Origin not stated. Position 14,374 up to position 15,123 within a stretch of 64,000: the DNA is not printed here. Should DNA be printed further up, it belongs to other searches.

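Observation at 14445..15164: An IS200-like/RAYT gene sits exactly at the centre of a long palindrome, with an unoccupied copy 0.5 kb upstream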

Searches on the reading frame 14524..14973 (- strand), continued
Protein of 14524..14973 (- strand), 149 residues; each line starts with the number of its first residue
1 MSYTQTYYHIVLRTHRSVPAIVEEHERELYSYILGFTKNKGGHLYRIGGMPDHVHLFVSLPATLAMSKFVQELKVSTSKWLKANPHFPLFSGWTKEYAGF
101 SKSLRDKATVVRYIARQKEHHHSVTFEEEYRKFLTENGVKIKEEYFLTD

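Call 56: predict_structure(alignment_id=A3)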
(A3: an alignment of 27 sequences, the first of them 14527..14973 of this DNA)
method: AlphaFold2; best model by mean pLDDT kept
length: 149 residues; sequences in the alignment: 27
mean_pLDDT: 78.3   pTM: 0.66
mean pLDDT of the five models: 78.3, 77.3, 77.2, 73.4, 66.0
residues with pLDDT >= 90: 35; 70-90: 73; 50-70: 29; < 50: 12
segments of 3 or more residues with pLDDT < 50: 117-124
pLDDT, mean of each block of 10 residues (from residue 1): 68 85 87 90 82 88 90 95 93 81 64 55 54 79 64
secondary structure, 60 per line:
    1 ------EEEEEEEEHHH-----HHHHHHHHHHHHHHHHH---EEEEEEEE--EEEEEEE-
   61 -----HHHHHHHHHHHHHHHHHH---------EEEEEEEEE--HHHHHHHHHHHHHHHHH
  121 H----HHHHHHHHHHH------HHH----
elements in order: E7-14 H23-39 E43-50 E53-59 H66-83 E93-101 H104-121 H126-136

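Call 58: search_protein_representatives(protein=window:14527-14973:-)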
Query: 149 residues. Proteins with E-value up to 0.001 (for the whole library): 5996; up to 1e-10: 1847; up to 1e-30: 40. The best 150 are listed.
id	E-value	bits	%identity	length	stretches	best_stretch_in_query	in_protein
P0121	2.9e-53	196.3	60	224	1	1-149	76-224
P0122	3.3e-52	192.9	56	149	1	1-149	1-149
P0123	3.7e-48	179.7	80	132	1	1-103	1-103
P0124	7.4e-47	175.5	53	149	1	1-149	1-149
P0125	1.8e-46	174.2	52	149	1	1-149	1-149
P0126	3.7e-42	160.3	49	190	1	1-149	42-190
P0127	2.6e-41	157.5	77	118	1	57-148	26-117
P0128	3.1e-41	157.3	37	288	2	2-141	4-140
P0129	8.9e-40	152.6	49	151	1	1-149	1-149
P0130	1.3e-39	152.0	49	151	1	2-149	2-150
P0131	2.6e-39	151.0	50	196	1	1-149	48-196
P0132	2.8e-39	150.9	32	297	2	7-147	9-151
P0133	4.3e-39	150.3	50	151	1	1-147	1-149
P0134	8.0e-38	146.2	35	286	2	2-139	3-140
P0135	9.6e-38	146.0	49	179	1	1-146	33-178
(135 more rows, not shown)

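Call 59: fold_search(model_id=the predicted structure, library=pdb)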
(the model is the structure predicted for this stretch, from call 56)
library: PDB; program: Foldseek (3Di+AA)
matches with E <= 10: 1077; with E <= 0.001: 30
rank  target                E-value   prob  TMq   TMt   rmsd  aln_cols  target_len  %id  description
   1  2xm3_A                1.6e-06  1.00  0.56  0.65   6.6       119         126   23  Deinococcus radiodurans ISDra2 Transposase Left end DNA complex (released 2010-10-13)
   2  2xma_A                1.6e-06  1.00  0.56  0.59   7.6       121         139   22  DEINOCOCCUS RADIODURANS ISDRA2 TRANSPOSASE RIGHT END DNA COMPLEX (released 2010-10-13)
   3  2f4f_A                1.6e-06  1.00  0.53  0.60  12.4       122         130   24  Crystal structure of IS200 transposase (released 2005-12-13)
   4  2xm3_D                1.7e-06  1.00  0.56  0.64   6.6       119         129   23  Deinococcus radiodurans ISDra2 Transposase Left end DNA complex (released 2010-10-13)
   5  2xo6_A                2.5e-06  1.00  0.56  0.61   7.7       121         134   21  DEINOCOCCUS RADIODURANS ISDRA2 TRANSPOSASE Y132F MUTANT COMPLEXED WITH LEFT END RECOGNITION AND CLEAVAGE SITE (released 2010-10-13)
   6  2ec2_B                2.6e-06  1.00  0.56  0.63   9.7       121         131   21  Crystal structure of transposase from Sulfolobus tokodaii (released 2007-02-27)
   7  2xm3_C                2.8e-06  1.00  0.59  0.68   6.3       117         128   23  Deinococcus radiodurans ISDra2 Transposase Left end DNA complex (released 2010-10-13)
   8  2xma_E                2.8e-06  1.00  0.56  0.59   8.3       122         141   23  DEINOCOCCUS RADIODURANS ISDRA2 TRANSPOSASE RIGHT END DNA COMPLEX (released 2010-10-13)
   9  2vic_B                3.0e-06  1.00  0.58  0.67   8.0       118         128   20  CRYSTAL STRUCTURE OF THE ISHP608 TRANSPOSASE IN COMPLEX with Left end 26- mer DNA and manganese (released 2008-02-19)
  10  2xma_B                3.4e-06  1.00  0.55  0.61   7.7       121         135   22  DEINOCOCCUS RADIODURANS ISDRA2 TRANSPOSASE RIGHT END DNA COMPLEX (released 2010-10-13)
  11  2xo6_D                3.6e-06  1.00  0.55  0.64   7.2       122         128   21  DEINOCOCCUS RADIODURANS ISDRA2 TRANSPOSASE Y132F MUTANT COMPLEXED WITH LEFT END RECOGNITION AND CLEAVAGE SITE (released 2010-10-13)
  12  2ec2_E                4.1e-06  1.00  0.56  0.64   9.7       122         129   21  Crystal structure of transposase from Sulfolobus tokodaii (released 2007-02-27)
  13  2vih_B                4.4e-06  1.00  0.59  0.67   8.0       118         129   19  CRYSTAL STRUCTURE OF THE IS608 TRANSPOSASE IN COMPLEX WITH Left END 26-MER DNA (released 2008-02-19)
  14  2xqc_D                4.4e-06  1.00  0.59  0.66   9.3       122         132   23  DEINOCOCCUS RADIODURANS ISDRA2 TRANSPOSASE COMPLEXED WITH LEFT END RECOGNITION AND CLEAVAGE SITE AND ZN (released 2010-10-13)
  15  2fyx_A                4.7e-06  1.00  0.54  0.61   5.2       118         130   23  Crystal structure of a putative transposase (dr_0177) from deinococcus radiodurans r1 at 1.90 A resolution (released 2006-02-21)
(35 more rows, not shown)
